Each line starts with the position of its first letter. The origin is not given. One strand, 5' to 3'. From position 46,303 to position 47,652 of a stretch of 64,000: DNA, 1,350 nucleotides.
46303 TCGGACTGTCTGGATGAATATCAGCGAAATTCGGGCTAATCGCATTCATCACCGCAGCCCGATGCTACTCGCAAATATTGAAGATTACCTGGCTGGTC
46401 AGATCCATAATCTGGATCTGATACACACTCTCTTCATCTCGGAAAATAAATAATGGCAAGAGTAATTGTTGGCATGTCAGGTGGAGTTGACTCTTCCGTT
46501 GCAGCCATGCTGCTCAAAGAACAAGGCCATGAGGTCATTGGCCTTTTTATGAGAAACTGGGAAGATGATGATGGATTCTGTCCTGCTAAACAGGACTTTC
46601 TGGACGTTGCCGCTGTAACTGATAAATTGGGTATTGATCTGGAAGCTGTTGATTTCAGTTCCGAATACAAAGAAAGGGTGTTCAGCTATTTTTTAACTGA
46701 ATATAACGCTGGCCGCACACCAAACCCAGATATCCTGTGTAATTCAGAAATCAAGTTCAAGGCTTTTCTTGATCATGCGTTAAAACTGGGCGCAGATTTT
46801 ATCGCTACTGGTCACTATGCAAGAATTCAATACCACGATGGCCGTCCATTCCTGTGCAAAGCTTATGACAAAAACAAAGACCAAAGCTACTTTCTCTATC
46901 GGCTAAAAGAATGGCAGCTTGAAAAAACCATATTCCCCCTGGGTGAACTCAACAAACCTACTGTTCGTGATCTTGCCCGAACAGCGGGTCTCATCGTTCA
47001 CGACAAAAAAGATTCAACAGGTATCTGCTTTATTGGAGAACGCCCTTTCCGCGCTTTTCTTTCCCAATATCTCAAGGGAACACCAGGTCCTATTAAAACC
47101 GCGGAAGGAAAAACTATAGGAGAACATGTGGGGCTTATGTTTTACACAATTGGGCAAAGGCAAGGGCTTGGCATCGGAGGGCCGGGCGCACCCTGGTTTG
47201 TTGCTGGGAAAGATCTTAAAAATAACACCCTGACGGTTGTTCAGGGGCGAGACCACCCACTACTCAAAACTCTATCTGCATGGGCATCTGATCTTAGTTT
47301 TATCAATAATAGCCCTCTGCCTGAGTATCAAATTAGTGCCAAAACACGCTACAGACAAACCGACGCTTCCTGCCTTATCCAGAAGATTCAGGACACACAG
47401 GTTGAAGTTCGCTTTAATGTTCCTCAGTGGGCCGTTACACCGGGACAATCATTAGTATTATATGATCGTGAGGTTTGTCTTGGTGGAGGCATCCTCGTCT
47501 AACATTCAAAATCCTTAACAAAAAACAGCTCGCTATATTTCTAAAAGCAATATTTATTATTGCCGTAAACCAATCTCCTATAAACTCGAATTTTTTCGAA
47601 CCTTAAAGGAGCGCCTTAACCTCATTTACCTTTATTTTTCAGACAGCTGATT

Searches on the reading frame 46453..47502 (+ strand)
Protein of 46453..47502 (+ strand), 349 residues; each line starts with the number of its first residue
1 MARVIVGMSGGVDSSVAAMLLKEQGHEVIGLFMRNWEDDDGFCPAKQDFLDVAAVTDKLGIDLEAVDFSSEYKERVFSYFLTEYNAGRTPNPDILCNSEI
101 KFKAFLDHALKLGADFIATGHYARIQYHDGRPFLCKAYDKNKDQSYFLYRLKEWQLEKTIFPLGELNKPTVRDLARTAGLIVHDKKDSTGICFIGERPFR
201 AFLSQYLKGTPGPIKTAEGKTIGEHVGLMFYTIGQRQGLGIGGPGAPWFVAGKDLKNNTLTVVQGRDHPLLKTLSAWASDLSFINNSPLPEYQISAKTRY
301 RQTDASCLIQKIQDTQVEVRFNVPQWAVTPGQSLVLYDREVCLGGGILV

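Call 57: search_protein_families(library=pfam, proteins=[window:46453-47502:+], max_evalue=0.00001)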
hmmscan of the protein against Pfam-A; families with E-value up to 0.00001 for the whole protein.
window:46453-47502:+ (349 aa): 4 families
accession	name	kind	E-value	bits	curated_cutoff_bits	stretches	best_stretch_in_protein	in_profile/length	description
PF03054.22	tRNA_Me_trans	-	1.3e-79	267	20.6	1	3-195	2-201/202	tRNA methyl transferase HUP domain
PF20259.3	tRNA_Me_trans_M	-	1.9e-23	82.2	27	1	201-264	2-66/66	tRNA methyl transferase PRC-barrel domain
PF20258.4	tRNA_Me_trans_C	-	1.2e-17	64.4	20.6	1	278-347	6-76/77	Aminomethyltransferase beta-barrel domain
PF02540.23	NAD_synthase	-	7.4e-07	29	21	1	3-73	20-86/242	NAD synthase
